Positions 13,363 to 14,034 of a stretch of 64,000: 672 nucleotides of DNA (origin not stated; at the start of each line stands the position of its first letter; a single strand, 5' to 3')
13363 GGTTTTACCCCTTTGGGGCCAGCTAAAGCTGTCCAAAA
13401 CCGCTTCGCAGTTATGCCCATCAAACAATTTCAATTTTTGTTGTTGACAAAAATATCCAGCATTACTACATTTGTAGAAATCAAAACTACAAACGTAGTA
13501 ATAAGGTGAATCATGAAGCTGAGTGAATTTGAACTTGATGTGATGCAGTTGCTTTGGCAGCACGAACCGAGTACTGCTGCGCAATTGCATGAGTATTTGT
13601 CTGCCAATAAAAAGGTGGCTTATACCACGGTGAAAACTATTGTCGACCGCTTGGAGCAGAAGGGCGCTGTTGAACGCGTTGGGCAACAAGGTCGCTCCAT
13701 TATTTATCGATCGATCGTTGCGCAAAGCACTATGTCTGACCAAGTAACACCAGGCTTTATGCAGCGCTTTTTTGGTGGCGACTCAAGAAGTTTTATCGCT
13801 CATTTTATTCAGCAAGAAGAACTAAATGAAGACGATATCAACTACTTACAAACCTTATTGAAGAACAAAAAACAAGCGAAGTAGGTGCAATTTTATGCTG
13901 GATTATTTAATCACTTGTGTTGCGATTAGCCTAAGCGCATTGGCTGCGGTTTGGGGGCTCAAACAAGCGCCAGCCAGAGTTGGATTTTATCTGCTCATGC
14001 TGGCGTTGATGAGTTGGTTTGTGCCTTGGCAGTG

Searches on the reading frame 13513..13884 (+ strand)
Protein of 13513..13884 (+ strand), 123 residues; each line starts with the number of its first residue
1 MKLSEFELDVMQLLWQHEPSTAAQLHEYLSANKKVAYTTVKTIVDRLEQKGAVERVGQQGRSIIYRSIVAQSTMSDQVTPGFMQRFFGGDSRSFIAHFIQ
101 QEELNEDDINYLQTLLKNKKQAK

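Call 10: find_encoding_contigs(protein=window:13513-13884:+, flank=6000, max_places=10)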
Protein window:13513-13884:+ (123 aa): 23 contigs read that carry it; 10 places shown.
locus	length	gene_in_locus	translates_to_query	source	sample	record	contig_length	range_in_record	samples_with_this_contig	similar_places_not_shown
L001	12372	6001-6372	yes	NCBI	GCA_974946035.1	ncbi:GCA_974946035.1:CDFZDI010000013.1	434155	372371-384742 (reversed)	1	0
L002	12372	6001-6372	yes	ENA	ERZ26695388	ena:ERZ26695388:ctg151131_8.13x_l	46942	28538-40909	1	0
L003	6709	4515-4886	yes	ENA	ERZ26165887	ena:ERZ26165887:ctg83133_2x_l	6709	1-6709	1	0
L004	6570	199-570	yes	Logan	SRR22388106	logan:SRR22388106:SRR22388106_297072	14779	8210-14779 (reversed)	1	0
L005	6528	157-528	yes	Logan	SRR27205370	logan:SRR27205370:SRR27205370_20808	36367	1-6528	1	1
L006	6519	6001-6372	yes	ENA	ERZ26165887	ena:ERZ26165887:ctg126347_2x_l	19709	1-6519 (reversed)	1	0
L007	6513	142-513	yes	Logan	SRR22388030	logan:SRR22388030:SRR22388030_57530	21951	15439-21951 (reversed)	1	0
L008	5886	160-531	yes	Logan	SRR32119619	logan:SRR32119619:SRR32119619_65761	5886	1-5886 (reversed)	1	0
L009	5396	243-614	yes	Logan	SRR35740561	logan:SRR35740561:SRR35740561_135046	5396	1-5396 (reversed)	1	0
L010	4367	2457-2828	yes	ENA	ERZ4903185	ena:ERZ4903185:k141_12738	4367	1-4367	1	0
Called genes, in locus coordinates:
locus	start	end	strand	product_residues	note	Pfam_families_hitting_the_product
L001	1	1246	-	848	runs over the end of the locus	PF03176:MMPL (faint)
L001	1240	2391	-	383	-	PF01488:Shikimate_DH (weak)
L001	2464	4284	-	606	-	PF07695:7TMR-DISM_7TM, PF00512:HisKA (weak), PF02518:HATPase_c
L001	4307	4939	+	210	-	PF00072:Response_reg, PF00196:GerE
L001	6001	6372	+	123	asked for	PF01047:MarR (weak), PF01978:TrmB (weak), PF03965:Penicillinase_R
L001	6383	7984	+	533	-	PF05569:Peptidase_M56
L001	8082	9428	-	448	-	PF03486:HI0933_like (faint), PF07992:Pyr_redox_2, PF13738:Pyr_redox_3, PF00070:Pyr_redox, PF02852:Pyr_redox_dim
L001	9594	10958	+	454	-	PF02646:RmuC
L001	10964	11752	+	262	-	PF00497:SBP_bac_3 (weak)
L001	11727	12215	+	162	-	PF00561:Abhydrolase_1 (weak)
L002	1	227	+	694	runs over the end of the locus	PF07715:Plug, PF00593:TonB_dep_Rec_b-barrel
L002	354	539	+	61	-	-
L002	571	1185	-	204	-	-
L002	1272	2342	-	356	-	PF00593:TonB_dep_Rec_b-barrel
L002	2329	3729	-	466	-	PF07715:Plug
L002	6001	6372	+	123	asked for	PF01047:MarR (weak), PF01978:TrmB (weak), PF03965:Penicillinase_R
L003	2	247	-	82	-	?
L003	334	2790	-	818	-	PF07715:Plug, PF00593:TonB_dep_Rec_b-barrel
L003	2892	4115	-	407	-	PF04116:FA_hydroxylase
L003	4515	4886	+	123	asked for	PF01047:MarR (weak), PF01978:TrmB (weak), PF03965:Penicillinase_R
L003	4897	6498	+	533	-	PF05569:Peptidase_M56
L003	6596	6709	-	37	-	?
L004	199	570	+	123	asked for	PF01047:MarR (weak), PF01978:TrmB (weak), PF03965:Penicillinase_R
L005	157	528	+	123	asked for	PF01047:MarR (weak), PF01978:TrmB (weak), PF03965:Penicillinase_R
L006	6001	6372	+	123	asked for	PF01047:MarR (weak), PF01978:TrmB (weak), PF03965:Penicillinase_R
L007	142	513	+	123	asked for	PF01047:MarR (weak), PF01978:TrmB (weak), PF03965:Penicillinase_R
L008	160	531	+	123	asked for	PF01047:MarR (weak), PF01978:TrmB (weak), PF03965:Penicillinase_R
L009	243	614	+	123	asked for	PF01047:MarR (weak), PF01978:TrmB (weak), PF03965:Penicillinase_R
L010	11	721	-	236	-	PF07715:Plug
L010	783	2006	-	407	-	PF04116:FA_hydroxylase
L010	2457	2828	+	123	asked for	PF01047:MarR (weak), PF01978:TrmB (weak), PF03965:Penicillinase_R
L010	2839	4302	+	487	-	PF05569:Peptidase_M56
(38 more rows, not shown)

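Call 24: list_cluster_members(proteins=[window:13513-13884:+, window:15594-16940:-, window:11150-12373:-])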
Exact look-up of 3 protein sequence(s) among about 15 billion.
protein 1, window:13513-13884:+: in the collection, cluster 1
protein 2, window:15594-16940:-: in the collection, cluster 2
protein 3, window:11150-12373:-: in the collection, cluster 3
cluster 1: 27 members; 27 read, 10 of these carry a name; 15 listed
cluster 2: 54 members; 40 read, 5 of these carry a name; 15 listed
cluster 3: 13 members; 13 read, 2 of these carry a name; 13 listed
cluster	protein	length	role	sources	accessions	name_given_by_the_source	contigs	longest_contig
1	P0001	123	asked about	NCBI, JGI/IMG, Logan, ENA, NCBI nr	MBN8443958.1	MAG: BlaI/MecI/CopY family transcriptional regulator [Gammaproteobacteria bacterium] | BlaI family penicillinase repressor | BlaI/MecI/CopY family transcriptional regulator [Gammaproteobacteria bacterium]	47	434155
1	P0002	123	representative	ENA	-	-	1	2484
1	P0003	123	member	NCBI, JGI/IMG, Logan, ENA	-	BlaI family penicillinase repressor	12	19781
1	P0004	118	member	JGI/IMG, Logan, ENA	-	histidine triad (HIT) family protein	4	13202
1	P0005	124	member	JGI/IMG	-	BlaI family penicillinase repressor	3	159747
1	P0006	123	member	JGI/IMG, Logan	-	BlaI family penicillinase repressor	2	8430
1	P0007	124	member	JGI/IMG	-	BlaI family penicillinase repressor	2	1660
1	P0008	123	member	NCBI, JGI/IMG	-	BlaI family penicillinase repressor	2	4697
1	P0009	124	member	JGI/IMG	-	BlaI family penicillinase repressor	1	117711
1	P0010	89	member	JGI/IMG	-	BlaI family penicillinase repressor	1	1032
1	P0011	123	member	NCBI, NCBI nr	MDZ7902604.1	MAG: BlaI/MecI/CopY family transcriptional regulator [Rheinheimera sp.] | BlaI/MecI/CopY family transcriptional regulator [Rheinheimera sp.]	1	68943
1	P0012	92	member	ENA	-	-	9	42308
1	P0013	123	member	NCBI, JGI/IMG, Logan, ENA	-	-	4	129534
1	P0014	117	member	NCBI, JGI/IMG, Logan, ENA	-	-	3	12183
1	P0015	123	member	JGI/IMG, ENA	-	-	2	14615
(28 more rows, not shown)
